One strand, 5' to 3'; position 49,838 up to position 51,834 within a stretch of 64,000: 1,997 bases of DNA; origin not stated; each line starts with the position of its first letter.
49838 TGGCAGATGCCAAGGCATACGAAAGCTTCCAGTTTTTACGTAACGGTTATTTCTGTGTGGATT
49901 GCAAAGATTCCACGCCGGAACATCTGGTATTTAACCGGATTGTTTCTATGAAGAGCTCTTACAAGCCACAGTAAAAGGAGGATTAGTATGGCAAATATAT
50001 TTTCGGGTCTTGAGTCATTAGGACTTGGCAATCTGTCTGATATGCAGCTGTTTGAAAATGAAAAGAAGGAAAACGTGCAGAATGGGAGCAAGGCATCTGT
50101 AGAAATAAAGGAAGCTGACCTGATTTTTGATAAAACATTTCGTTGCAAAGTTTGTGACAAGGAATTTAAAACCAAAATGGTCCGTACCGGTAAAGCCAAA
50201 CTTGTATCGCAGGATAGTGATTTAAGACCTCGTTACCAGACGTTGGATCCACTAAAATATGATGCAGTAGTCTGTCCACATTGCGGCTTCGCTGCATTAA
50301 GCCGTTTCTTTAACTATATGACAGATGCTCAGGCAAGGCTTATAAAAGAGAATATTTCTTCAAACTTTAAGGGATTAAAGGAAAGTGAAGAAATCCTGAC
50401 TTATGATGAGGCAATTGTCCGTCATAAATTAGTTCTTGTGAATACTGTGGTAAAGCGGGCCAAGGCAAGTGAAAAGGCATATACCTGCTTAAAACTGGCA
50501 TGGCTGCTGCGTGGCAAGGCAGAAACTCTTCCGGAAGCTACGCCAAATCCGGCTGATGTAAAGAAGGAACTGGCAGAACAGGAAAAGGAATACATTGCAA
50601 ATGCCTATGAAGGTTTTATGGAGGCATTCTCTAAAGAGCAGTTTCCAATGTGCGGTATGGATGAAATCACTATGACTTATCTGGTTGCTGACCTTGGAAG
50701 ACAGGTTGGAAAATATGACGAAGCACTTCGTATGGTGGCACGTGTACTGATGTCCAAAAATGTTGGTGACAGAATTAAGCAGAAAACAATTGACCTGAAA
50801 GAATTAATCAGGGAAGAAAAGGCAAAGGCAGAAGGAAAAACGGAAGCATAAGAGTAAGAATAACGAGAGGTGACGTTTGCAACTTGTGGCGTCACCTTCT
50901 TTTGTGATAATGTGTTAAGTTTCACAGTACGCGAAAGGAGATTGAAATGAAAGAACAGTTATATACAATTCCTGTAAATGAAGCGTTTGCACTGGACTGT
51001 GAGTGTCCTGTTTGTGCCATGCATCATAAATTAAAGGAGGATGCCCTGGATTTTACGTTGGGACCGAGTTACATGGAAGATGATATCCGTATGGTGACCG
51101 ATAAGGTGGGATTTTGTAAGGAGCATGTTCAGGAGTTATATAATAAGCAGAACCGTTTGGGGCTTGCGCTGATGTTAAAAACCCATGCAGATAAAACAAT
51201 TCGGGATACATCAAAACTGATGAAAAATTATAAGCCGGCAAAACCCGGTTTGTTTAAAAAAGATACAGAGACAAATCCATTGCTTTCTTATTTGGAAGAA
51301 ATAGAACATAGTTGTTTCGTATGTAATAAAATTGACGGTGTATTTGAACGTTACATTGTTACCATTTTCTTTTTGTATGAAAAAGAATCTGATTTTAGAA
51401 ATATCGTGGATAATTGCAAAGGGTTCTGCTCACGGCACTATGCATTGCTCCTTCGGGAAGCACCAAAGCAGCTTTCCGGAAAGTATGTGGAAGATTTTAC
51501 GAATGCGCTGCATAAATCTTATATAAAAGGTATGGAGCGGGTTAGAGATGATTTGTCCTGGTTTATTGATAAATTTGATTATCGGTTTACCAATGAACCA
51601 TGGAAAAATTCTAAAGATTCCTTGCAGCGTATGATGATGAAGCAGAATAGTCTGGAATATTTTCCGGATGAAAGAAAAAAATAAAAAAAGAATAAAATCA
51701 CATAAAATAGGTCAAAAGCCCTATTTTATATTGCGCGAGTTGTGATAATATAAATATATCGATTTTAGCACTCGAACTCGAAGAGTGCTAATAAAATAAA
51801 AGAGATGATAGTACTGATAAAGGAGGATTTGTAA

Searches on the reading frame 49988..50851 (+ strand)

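Call 90: search_protein_families(library=pfam, proteins=[window:49988-50851:+], max_evalue=0.01)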
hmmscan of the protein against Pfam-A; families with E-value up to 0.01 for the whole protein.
window:49988-50851:+ (287 aa): 2 families
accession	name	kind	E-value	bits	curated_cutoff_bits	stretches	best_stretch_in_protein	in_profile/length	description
PF09986.15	DUF2225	-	2.7e-57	194.4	21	1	47-273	2-213/214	Uncharacterized protein conserved in bacteria (DUF2225)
PF09723.15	Zn_ribbon_8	-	0.003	18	34.4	0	51-67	6-21/41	Zinc ribbon domain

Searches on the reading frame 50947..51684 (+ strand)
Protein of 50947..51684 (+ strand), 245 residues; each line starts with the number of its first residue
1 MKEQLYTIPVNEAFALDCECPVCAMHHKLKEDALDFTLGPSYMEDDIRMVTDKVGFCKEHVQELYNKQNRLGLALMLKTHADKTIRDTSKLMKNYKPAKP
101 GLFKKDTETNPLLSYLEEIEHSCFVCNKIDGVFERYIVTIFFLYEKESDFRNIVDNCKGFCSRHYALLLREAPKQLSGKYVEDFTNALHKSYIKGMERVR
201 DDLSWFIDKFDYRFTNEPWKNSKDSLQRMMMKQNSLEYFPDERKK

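Call 90: search_protein_families(library=pfam, proteins=[window:50947-51684:+], max_evalue=0.01)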
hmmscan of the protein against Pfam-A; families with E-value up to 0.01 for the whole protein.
window:50947-51684:+ (245 aa): 2 families
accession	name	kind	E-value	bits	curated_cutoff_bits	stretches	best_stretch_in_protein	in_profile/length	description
PF19538.4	DUF6062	-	6.7e-92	307.7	27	1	1-235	1-238/243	Family of unknown function (DUF6062)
PF11447.13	DUF3201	-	0.0034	17.3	25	0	161-238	66-142/153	Protein of unknown function (DUF3201)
